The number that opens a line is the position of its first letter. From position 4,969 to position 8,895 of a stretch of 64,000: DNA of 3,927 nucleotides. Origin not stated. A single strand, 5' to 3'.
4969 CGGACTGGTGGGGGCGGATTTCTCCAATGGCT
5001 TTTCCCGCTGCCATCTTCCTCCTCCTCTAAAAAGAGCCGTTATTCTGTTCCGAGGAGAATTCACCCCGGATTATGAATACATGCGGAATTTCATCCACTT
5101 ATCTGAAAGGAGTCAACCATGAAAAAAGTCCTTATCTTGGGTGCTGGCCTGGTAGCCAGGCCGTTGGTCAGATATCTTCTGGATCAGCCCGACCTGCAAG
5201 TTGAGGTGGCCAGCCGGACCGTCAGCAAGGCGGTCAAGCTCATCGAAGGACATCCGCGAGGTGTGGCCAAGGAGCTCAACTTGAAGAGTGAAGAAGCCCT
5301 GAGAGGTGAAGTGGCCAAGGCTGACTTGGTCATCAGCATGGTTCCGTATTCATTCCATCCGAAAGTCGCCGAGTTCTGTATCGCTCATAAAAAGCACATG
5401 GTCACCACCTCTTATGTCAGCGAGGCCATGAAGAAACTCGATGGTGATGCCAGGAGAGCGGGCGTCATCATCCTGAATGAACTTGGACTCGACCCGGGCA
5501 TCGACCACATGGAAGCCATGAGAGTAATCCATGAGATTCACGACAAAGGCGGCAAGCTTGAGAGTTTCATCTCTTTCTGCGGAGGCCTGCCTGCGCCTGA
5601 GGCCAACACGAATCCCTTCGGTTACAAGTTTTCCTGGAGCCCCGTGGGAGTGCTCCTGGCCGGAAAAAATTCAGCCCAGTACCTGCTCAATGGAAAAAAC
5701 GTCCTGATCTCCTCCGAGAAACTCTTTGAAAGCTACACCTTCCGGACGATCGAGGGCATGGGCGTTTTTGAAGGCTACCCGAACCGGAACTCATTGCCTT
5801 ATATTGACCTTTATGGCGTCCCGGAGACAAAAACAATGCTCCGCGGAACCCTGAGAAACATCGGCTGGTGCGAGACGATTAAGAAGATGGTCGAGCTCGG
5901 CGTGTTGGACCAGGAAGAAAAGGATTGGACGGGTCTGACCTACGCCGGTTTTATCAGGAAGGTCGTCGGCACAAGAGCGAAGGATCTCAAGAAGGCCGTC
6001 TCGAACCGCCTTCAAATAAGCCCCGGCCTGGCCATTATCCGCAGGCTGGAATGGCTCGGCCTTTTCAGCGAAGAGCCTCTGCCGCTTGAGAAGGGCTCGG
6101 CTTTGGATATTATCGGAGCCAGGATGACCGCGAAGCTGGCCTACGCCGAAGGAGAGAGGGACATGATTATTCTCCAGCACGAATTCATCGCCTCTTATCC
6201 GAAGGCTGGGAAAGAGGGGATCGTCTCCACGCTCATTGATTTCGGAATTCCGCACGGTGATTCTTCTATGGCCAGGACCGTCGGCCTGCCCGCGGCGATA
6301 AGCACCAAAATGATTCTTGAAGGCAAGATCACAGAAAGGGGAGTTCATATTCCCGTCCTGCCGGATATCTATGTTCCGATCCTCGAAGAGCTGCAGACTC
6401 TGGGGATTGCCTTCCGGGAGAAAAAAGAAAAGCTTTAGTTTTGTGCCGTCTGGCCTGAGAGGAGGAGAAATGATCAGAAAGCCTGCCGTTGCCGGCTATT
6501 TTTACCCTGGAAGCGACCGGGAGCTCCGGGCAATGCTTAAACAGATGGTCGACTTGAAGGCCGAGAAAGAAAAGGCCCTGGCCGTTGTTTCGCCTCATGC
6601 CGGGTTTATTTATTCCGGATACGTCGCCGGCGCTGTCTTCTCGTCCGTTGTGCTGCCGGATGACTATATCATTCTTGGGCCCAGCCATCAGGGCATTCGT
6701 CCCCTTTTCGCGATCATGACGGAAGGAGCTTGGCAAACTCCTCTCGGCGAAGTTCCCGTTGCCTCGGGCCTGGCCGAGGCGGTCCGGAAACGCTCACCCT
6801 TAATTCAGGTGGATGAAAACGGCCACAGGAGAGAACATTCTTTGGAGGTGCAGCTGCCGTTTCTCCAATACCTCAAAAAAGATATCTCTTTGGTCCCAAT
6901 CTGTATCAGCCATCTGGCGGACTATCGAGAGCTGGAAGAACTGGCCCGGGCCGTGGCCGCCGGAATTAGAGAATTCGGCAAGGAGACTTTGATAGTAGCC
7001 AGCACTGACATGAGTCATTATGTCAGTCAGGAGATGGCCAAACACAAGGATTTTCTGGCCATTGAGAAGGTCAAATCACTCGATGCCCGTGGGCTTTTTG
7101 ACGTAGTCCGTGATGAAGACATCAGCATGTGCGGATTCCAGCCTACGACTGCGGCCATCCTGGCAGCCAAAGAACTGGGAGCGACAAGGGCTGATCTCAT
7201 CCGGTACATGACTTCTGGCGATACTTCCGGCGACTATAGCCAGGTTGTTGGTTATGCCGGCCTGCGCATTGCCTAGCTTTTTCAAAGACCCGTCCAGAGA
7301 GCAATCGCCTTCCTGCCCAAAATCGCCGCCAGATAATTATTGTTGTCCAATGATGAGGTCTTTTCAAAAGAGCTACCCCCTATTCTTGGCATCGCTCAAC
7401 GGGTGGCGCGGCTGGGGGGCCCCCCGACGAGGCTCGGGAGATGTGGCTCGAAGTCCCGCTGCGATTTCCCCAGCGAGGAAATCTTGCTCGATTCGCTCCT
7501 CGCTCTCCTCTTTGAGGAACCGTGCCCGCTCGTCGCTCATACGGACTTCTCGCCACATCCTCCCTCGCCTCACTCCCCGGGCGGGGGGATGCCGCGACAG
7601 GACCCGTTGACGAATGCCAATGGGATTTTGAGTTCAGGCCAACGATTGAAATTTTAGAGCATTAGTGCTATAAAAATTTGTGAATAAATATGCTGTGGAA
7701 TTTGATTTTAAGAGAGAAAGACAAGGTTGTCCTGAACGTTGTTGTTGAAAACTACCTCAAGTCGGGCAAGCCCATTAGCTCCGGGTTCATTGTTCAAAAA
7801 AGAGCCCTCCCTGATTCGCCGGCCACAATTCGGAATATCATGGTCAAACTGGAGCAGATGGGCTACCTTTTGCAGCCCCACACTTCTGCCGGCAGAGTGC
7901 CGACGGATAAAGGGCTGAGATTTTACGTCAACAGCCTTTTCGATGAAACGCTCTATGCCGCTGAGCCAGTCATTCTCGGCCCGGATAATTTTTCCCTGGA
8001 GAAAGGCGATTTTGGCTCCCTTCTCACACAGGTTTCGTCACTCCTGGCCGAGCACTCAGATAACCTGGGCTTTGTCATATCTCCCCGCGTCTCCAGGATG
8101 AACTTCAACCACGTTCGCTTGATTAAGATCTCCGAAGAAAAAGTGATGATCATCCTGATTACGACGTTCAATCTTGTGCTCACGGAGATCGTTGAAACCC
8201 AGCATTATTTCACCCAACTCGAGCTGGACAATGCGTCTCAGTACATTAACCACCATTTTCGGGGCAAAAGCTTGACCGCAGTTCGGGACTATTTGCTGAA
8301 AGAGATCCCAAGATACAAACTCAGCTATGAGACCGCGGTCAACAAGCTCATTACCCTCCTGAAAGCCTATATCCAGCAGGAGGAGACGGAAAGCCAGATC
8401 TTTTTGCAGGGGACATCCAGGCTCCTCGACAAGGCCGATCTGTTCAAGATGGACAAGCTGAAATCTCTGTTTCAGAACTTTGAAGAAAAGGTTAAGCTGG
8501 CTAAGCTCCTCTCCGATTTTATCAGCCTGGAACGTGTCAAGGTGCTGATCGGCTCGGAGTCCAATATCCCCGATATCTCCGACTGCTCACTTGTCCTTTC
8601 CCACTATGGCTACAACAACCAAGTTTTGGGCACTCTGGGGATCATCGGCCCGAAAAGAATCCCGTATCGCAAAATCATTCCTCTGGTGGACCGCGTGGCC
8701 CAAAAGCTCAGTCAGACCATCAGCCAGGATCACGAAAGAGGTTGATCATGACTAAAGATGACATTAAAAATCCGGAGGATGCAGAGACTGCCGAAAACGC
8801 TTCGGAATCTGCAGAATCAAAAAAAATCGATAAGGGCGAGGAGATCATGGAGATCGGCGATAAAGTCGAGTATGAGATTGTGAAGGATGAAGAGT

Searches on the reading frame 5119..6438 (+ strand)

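Call 57: search_protein_families(library=pfam, proteins=[window:5119-6438:+], max_evalue=0.00001)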
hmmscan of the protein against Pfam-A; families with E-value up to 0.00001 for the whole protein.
window:5119-6438:+ (439 aa): 3 families
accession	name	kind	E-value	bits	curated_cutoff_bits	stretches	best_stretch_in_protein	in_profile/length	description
PF16653.10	Sacchrp_dh_C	-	8e-81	272.5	31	1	123-430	1-265/265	Saccharopine dehydrogenase C-terminal domain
PF03435.24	Sacchrp_dh_NADP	-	1.5e-23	84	25.1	1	4-119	1-129/129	Saccharopine dehydrogenase NADP binding domain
PF01488.26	Shikimate_DH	-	3.4e-06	27.6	24.3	1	2-74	13-82/138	Shikimate / quinate 5-dehydrogenase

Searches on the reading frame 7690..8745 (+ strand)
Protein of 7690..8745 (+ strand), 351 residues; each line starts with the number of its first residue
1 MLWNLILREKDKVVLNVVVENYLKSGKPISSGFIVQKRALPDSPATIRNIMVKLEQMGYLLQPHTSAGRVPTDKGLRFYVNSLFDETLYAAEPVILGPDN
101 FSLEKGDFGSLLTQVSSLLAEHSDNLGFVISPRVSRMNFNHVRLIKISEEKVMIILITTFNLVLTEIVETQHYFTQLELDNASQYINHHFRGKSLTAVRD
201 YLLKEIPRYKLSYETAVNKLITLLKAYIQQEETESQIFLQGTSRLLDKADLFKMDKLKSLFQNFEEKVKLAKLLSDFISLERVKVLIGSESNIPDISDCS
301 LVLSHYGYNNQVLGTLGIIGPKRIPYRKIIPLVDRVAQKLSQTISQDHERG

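Call 57: search_protein_families(library=pfam, proteins=[window:7690-8745:+], max_evalue=0.00001)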
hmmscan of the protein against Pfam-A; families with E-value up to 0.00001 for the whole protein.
window:7690-8745:+ (351 aa): 1 family
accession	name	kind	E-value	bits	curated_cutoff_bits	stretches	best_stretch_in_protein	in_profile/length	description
PF01628.27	HrcA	-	2.1e-52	178.7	22.2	1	110-330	2-215/215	HrcA protein C terminal domain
